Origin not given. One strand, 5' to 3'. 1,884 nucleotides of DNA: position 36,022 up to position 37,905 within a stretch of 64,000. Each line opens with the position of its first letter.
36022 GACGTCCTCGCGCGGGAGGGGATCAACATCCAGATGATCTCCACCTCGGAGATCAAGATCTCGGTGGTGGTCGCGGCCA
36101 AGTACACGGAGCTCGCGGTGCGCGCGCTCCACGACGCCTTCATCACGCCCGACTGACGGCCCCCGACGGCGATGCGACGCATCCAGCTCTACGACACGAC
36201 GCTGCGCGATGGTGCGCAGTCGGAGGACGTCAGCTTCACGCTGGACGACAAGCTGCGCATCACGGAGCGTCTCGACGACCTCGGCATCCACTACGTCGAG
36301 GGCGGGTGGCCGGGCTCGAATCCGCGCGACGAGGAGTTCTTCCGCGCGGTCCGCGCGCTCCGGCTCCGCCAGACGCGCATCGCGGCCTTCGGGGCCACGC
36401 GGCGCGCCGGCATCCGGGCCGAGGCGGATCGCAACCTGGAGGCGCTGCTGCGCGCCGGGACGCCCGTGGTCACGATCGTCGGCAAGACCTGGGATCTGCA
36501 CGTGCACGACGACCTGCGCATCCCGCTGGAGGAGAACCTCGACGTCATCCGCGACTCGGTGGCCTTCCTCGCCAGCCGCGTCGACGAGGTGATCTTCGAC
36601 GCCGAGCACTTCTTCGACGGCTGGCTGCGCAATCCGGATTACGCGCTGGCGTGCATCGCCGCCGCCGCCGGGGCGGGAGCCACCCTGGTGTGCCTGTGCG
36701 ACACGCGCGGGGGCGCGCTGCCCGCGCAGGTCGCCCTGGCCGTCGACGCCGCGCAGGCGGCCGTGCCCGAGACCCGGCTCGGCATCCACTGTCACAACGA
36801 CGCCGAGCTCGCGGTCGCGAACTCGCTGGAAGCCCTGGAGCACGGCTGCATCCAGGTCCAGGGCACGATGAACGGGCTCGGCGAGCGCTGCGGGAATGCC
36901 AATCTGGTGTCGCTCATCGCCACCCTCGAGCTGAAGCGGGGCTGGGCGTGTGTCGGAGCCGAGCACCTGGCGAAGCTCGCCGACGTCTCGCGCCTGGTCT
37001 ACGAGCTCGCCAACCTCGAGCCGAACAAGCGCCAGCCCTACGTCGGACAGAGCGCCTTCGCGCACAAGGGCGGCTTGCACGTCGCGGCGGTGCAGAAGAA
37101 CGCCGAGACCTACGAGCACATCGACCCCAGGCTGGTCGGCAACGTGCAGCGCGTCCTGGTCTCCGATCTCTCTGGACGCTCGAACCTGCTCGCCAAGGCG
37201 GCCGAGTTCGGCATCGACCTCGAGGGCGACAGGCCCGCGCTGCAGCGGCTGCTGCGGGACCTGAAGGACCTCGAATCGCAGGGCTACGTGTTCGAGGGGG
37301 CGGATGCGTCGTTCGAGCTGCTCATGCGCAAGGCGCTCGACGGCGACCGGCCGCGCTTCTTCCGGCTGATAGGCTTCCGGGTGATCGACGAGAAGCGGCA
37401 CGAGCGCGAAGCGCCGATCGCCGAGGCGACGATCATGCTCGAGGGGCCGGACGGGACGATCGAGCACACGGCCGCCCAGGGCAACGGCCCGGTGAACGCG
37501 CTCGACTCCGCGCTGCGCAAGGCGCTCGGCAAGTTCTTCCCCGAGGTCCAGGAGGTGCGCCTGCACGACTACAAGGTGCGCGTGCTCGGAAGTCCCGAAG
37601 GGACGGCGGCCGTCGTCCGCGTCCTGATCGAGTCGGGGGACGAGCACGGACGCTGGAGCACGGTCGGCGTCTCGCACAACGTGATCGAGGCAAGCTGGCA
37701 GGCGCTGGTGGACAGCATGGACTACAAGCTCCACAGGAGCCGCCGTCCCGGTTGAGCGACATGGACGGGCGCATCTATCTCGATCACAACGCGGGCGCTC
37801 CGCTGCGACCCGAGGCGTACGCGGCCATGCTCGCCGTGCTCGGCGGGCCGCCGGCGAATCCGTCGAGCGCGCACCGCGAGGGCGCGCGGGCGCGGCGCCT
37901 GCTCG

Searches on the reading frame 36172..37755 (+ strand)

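Call 53: search_protein_families(library=pfam, proteins=[window:36172-37755:+], max_evalue=0.01)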
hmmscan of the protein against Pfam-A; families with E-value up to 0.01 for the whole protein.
window:36172-37755:+ (527 aa): 3 families
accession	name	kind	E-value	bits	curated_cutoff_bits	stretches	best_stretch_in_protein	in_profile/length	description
PF00682.25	HMGL-like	-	4.9e-48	164.2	29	1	3-275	1-259/260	HMGL-like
PF08502.15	LeuA_dimer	-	2e-27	96.1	24.9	1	376-519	2-130/131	LeuA allosteric (dimerisation) domain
PF22617.1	HCS_D2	-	2.4e-14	53.9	27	1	291-368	2-78/82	Homocitrate synthase post-HMGL domain-like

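Call 67: search_protein_families(library=ncbifam, proteins=[window:36172-37755:+], max_evalue=0.00001)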
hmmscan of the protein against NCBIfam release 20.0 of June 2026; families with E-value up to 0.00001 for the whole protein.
window:36172-37755:+ (527 aa): 21 families
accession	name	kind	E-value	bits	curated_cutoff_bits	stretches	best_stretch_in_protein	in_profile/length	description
TIGR00977.1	citramal_synth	equivalog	6.2e-215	714.4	450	1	4-523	2-520/526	citramalate synthase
NF002086.0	PRK00915.1-3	equivalog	5.3e-78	262.7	532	1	2-520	5-502/516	2-isopropylmalate synthase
NF002085.0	PRK00915.1-2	subfamily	5.7e-77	259.6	517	1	2-521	12-501/504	2-isopropylmalate synthase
NF002088.0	PRK00915.1-5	equivalog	4.4e-75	253.1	697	1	1-517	1-496/514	2-isopropylmalate synthase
TIGR00973.1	leuA_bact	equivalog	6.9e-75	252.4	598.7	1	3-516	1-493/494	2-isopropylmalate synthase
NF002087.0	PRK00915.1-4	equivalog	1.1e-65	222.1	729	1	3-517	6-500/516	2-isopropylmalate synthase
TIGR02090.1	LEU1_arch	subfamily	1.5e-64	218.4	484.75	1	4-375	1-355/363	isopropylmalate/citramalate/homocitrate synthases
NF002084.0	PRK00915.1-1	equivalog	1e-62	212.4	748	1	3-518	4-498/523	2-isopropylmalate synthase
TIGR02146.1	LysS_fung_arch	equivalog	5.3e-58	196.9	413.55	1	7-353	2-333/344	homocitrate synthase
NF041069.1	IPMS_Sufob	equivalog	2.5e-56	191.6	600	1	4-375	1-357/371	isopropylmalate synthase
TIGR02660.1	nifV_homocitr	equivalog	2.9e-53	181.5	462.9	1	4-366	2-347/365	homocitrate synthase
NF042434.1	IPMS_Lepto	equivalog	1e-41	143.2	500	1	3-366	5-368/374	2-isopropylmalate synthase LeuA2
NF042433.1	CitmalDyn_Leptosp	equivalog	3.8e-33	114.8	950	1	3-486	7-472/514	(R)-citramalate synthase CimA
NF006049.0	PRK08195.1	subfamily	9.1e-25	87.4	229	1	165-271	157-264/344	4-hyroxy-2-oxovalerate/4-hydroxy-2-oxopentanoic acid aldolase,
NF002991.1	PRK03739.1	subfamily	1.8e-23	83.1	455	1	203-315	237-346/550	2-isopropylmalate synthase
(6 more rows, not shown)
